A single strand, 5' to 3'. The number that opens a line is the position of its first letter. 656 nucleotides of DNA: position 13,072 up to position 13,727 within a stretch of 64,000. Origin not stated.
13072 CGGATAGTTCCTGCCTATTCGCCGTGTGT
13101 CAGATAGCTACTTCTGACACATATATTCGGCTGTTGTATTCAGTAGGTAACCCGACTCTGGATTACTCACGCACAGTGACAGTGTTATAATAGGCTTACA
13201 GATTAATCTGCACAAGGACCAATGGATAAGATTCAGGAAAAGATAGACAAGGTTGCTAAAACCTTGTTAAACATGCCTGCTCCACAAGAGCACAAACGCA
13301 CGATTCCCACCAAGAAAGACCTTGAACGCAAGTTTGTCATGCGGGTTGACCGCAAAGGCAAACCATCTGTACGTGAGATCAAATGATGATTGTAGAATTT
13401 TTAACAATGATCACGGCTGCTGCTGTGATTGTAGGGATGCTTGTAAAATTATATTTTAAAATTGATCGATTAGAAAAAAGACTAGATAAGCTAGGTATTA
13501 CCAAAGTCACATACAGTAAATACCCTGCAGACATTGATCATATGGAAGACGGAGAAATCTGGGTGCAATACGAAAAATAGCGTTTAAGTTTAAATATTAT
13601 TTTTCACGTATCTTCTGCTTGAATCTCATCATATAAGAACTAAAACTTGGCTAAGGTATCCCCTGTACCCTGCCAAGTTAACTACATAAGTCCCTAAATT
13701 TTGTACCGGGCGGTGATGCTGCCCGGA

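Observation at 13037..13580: Translationally coupled two-gene micro-cassette with extended -10 promoter and nested inverted repeats in the control region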

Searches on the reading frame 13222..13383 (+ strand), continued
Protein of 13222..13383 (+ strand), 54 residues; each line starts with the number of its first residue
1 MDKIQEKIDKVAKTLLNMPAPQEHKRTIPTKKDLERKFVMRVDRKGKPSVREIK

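Call 71: fold_search(model_id=the predicted structure, library=pdb)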
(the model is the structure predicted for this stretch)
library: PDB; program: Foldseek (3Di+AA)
matches with E <= 10: 94; with E <= 0.001: 0
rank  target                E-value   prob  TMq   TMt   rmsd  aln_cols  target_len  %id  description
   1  4oo1_J                2.1e+00  0.16  0.32  0.06  13.6        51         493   16  Structure of an Rrp6-RNA exosome complex bound to poly(A) RNA (released 2014-07-02)
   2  7yfn_F                2.5e+00  0.25  0.31  0.14   8.2        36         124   25  Core module of the NuA4 complex in S. cerevisiae (released 2023-03-08)
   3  7pub_F3               3.8e+00  0.21  0.30  0.07   5.5        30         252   20  Late assembly intermediate of the Trypanosoma brucei mitoribosomal small subunit (released 2022-05-04)
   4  4ifd_K                4.4e+00  0.10  0.33  0.23  14.0        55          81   14  Crystal structure of an 11-subunit eukaryotic exosome complex bound to RNA (released 2013-02-06)
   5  8gxq_DA               4.4e+00  0.06  0.27  0.04  17.5        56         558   16  PIC-Mediator in complex with +1 nucleosome (T40N) in MH-binding state (released 2022-11-02)
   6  2ovg                  4.7e+00  0.16  0.30  0.28   2.1        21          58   24  Lambda Cro Q27P/A29S/K32Q triple mutant at 1.35 A in space group P3221 (released 2008-01-08)
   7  8rxh_Sf               4.7e+00  0.12  0.28  0.19  11.5        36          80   17  CRYO-EM STRUCTURE OF LEISHMANIA MAJOR 80S RIBOSOME WITH A/P/E-site tRNA AND mRNA : PARENTAL STRAIN (released 2024-05-15)
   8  8iyq_A                4.7e+00  0.12  0.31  0.02   8.8        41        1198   15  Structure of CbCas9 bound to 20-nucleotide complementary DNA substrate (released 2024-06-05)
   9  2jkf                  5.0e+00  0.47  0.35  0.12   0.8        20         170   20  Plasmodium falciparum profilin (released 2008-09-23)
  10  6cro_A                5.0e+00  0.13  0.29  0.26   2.3        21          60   24  CRYSTAL STRUCTURE OF LAMBDA-CRO BOUND TO A CONSENSUS OPERATOR AT 3.0 ANGSTROM RESOLUTION (released 1998-09-18)
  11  4eo0                  5.3e+00  0.33  0.29  0.15   1.0        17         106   41  crystal structure of the pilus binding domain of the filamentous phage IKe (released 2012-05-30)
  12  6cp8_A                5.3e+00  0.20  0.31  0.11   1.3        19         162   21  Contact-dependent growth inhibition toxin-immunity protein complex from from E. coli 3006 (released 2019-03-13)
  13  8oud_A                5.7e+00  0.18  0.30  0.04   1.2        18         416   17  Structure of the human neutral amino acid transporter ASCT2 in complex with nanobody 469 (released 2024-05-01)
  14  6xu7_Cg               5.7e+00  0.10  0.34  0.19   8.9        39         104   13  Drosophila melanogaster Testis polysome ribosome (released 2021-07-28)
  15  6zml_E                5.7e+00  0.10  0.29  0.05  10.0        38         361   18  CryoEM Structure of Merkel Cell Polyomavirus Virus-like Particle (released 2020-08-05)
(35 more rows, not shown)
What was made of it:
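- Tried and rejected: Foldseek of the ORF1 model against PDB gave a best E of 2.1 (call 71).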

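Call 74: search_dna_similar(query=window:13222-13383:+, collection=plasmids, mode=protein, max_evalue=1, max_rows=25)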
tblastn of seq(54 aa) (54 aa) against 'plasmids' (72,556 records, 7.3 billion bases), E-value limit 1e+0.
No match.
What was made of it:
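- Closest known: Transporter insertion sequences. Different: No relative was found in PLSDB plasmids (call 74).
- Tried and rejected: tblastn of ORF1 against PLSDB plasmids gave no match (call 74).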

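Call 76: find_homologous_proteins(query=A4, max_evalue=0.001)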
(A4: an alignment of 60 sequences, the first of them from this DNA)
Query A4 (60 sequences) (54 aa, profile of the alignment): 58 proteins with E <= 0.001 among 1634 candidates.
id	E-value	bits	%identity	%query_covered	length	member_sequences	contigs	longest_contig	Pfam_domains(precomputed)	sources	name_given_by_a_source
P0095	4.6e-23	99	64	91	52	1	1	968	-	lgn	-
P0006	4.7e-23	99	83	98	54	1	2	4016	-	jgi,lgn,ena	-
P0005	1.9e-22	97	83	98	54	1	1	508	-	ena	-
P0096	2.8e-22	96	58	93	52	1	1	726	-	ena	-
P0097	5.4e-22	95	62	91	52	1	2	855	-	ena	-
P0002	8.2e-22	95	91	98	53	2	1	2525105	-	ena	-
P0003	9.1e-22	95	83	100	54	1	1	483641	-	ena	-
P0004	9.1e-22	95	89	98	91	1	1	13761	-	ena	-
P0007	1.3e-21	94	81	98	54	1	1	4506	-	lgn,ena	-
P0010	1.8e-21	94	57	89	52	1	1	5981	-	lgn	-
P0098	2.2e-21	93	64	91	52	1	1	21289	-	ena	-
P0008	3.1e-20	90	69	98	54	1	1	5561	-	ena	-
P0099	3.3e-20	90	70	100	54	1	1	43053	-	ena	-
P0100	5.4e-19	86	60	91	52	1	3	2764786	-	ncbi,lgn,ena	-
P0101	2.7e-18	83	54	91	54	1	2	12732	-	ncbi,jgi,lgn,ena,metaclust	metaclust:\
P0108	2.5e-16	77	47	91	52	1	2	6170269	-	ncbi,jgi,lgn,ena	jgi:hypothetical protein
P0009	6.6e-14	69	66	98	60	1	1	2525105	-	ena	-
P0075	5.3e-13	67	33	85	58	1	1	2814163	-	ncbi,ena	-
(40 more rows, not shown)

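Call 77: find_encoding_contigs(protein=P0108, flank=5000, max_places=3)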
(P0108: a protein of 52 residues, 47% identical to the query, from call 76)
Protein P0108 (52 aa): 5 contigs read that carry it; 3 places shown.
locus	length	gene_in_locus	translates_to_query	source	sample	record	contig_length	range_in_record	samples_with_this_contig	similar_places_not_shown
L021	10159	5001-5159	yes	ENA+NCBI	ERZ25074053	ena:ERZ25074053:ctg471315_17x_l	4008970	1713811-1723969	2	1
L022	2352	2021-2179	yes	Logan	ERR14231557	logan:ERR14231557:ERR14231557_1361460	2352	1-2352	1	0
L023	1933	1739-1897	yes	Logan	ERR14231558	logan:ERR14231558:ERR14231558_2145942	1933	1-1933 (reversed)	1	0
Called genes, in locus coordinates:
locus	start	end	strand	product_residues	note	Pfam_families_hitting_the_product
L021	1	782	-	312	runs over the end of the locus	PF02775:TPP_enzyme_C, PF12367:PFO_beta_C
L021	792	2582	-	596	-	PF01558:POR, PF01855:POR_N, PF02780:Transketolase_C (weak)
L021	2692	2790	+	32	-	-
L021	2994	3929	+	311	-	PF12760:Zn_ribbon_IS1595, PF12762:DDE_Tnp_IS1595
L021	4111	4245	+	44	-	-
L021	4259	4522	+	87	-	-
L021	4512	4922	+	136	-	PF10097:DUF2335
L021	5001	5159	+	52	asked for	-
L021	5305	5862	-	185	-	-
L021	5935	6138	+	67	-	PF00313:CSD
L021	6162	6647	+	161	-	PF01613:Flavin_Reduct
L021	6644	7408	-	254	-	PF03279:Lip_A_acyltrans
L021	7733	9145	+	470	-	PF00171:Aldedh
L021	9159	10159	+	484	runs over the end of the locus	PF01565:FAD_binding_4, PF02913:FAD-oxidase_C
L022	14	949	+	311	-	PF12760:Zn_ribbon_IS1595, PF12762:DDE_Tnp_IS1595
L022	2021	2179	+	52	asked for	-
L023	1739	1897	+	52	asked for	-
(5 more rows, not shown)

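Call 78: find_encoding_contigs(protein=P0075, flank=5000, max_places=3)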
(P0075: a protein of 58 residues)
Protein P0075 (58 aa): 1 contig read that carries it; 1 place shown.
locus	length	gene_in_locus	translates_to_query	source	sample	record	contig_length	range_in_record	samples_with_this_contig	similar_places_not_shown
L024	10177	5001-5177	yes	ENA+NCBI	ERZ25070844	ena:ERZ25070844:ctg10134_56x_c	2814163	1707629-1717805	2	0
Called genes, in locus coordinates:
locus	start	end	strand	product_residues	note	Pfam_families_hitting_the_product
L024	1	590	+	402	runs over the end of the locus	PF00108:Thiolase_N, PF02803:Thiolase_C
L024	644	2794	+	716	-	PF00378:ECH_1, PF16113:ECH_2, PF02737:3HCDH_N, PF00725:3HCDH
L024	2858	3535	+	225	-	PF02771:Acyl-CoA_dh_N, PF02770:Acyl-CoA_dh_M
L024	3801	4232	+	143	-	-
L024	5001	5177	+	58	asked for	-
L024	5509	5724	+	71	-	-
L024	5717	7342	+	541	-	PF05977:MFS_3, PF07690:MFS_1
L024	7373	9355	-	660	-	PF07715:Plug, PF00593:TonB_dep_Rec_b-barrel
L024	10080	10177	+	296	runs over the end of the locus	PF01513:NAD_kinase, PF20143:NAD_kinase_C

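Call 103: search_protein_families(library=pfam, proteins=[L004:4583-5722:-, L005:4369-5766:-, L013:3473-5083:-, L019:2593-4503:-], max_evalue=0.01)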
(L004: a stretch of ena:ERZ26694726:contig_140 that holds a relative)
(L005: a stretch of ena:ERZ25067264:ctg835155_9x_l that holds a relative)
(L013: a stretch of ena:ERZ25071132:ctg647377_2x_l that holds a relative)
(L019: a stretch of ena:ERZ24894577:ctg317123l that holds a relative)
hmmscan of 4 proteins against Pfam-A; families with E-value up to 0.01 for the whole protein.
L004:4583-5722:- (379 aa): 0 families

L005:4369-5766:- (465 aa): 0 families

L013:3473-5083:- (536 aa): 0 families

L019:2593-4503:- (636 aa): 0 families

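Call 104: search_protein_families(library=ncbifam, proteins=[L004:4583-5722:-, L005:4369-5766:-, L013:3473-5083:-, L019:2593-4503:-, L014:368-1768:-], max_evalue=0.1)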
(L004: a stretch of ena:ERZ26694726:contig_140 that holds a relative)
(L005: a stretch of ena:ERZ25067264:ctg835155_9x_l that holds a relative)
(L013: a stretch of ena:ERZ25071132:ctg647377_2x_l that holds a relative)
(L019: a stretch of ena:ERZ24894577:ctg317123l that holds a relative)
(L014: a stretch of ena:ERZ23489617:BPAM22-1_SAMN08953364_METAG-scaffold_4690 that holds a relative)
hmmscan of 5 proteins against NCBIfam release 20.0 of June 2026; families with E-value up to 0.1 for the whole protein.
L004:4583-5722:- (379 aa): 2 families
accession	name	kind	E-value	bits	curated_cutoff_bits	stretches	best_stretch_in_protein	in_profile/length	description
NF041636.1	slam_lipo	equivalog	0.0012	19.2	80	1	186-261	31-92/154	Slam-dependent surface lipoprotein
NF047847.2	SS_mature_LptM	equivalog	0.023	14.8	27.7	1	1-20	1-21/31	LPS translocon maturation chaperone LptM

L005:4369-5766:- (465 aa): 1 family
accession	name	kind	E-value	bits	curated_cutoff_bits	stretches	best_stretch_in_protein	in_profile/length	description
NF033865.1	fusolisin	equivalog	0.00014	20.1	999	1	4-35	10-41/1006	fusolisin family autotransporter serine protease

L013:3473-5083:- (536 aa): 0 families

L019:2593-4503:- (636 aa): 4 families
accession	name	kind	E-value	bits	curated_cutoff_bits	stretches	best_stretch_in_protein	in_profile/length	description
NF033761.1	gliding_GltJ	equivalog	0.0014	17.8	450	1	7-217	381-586/671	adventurous gliding motility protein GltJ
NF058595.1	invert_tail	domain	0.0034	17.7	37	1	5-35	58-87/113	lipo-invert putative C-terminal anchoring domain-containing protein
NF033760.1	gliding_GltG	equivalog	0.0055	15.3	650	1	54-221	100-254/650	adventurous gliding motility protein GltG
NF008975.0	PRK12323.1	equivalog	0.012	14.4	875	1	30-158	376-487/709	DNA polymerase III subunit gamma/tau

L014:368-1768:- (466 aa): 1 family
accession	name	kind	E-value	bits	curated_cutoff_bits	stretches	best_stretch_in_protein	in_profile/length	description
NF033865.1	fusolisin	equivalog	0.0017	16.5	999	1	4-47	10-56/1006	fusolisin family autotransporter serine protease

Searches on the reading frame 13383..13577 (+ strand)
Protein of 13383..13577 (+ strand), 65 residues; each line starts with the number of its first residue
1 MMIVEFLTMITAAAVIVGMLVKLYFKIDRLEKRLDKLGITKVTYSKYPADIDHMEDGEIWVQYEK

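Call 4: search_protein_families(library=pfam, proteins=[window:13383-13577:+], max_evalue=1)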
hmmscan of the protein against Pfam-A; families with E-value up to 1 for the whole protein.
seq(65 aa): 0 families

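Call 9: find_encoding_contigs(protein=window:13383-13577:+, flank=8000, max_places=6)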
Protein seq(65 aa) (65 aa): 1 contig read that carries it; 1 place shown.
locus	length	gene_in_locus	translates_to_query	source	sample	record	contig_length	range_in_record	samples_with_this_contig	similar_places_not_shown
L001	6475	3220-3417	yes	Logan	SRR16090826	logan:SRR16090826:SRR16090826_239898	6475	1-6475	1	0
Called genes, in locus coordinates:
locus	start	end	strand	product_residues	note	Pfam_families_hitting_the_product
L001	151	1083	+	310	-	PF12760:Zn_ribbon_IS1595 (weak), PF12762:DDE_Tnp_IS1595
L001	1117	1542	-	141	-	-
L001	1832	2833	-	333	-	-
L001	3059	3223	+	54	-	-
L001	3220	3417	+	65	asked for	-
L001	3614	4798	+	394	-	PF14306:PUA_2, PF01747:ATP-sulfurylase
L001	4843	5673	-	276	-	PF01551:Peptidase_M23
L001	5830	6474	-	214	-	?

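Call 11: search_protein_families(library=phrogs, proteins=[window:13383-13577:+], max_evalue=1)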
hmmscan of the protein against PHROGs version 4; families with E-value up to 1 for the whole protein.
seq(65 aa): 4 families
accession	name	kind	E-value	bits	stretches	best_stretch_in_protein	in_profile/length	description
phrog_4096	-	unknown function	0.03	15.7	1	3-51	21-69/96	-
phrog_5620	-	unknown function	0.032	15.2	1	3-37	4-38/60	-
phrog_1009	-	unknown function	0.043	14.9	1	3-38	8-47/103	-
phrog_32850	-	unknown function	0.056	15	1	13-37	35-59/73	-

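Call 12: search_protein_families(library=ncbifam, proteins=[window:13383-13577:+], max_evalue=1)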
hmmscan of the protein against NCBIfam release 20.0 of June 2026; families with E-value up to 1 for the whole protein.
seq(65 aa): 0 families

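Call 13: search_protein_families(library=padloc, proteins=[window:13383-13577:+], max_evalue=1)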
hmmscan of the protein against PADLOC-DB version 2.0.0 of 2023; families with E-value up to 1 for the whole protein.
seq(65 aa): 0 families

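Call 14: find_homologous_proteins(query=window:13383-13577:+, max_evalue=10)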
Query seq(65 aa) (65 aa): 1 proteins with E <= 10 among 2 candidates.
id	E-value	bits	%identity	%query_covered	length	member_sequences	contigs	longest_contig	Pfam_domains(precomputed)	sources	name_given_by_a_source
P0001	1.1e-34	134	100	100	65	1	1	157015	-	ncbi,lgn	-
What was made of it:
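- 13383..13580 (+): ORF2: 65-aa orphan single-pass membrane protein, a passenger in the variable slot between ORF1 and the right inverted repeat. Only a self-match among 5.8 billion proteins (call 14).
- On Type II toxin-antitoxin pair: ORF2 has no homologue (call 14).
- No homologue (call 14).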

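Call 115: predict_structure(protein=window:13383-13577:+)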
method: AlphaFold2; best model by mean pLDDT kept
length: 65 residues; sequences in the alignment: 1
mean_pLDDT: 72.3   pTM: 0.39
mean pLDDT of the five models: 72.3, 71.1, 69.5, 66.7, 66.6
residues with pLDDT >= 90: 18; 70-90: 18; 50-70: 16; < 50: 13
segments of 3 or more residues with pLDDT < 50: 45-48, 62-65
pLDDT, mean of each block of 10 residues (from residue 1): 84 94 90 78 50 53 43
secondary structure, 60 per line:
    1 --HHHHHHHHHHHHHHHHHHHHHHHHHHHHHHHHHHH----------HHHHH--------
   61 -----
elements in order: H3-37 H48-52
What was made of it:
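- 13383..13580 (+): Predicted helix at residues 3-37 (call 115).
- Checked: AlphaFold2 predicts a single long helix at residues 3-37 with a low-confidence (pLDDT about 50 or lower) tail (call 115).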
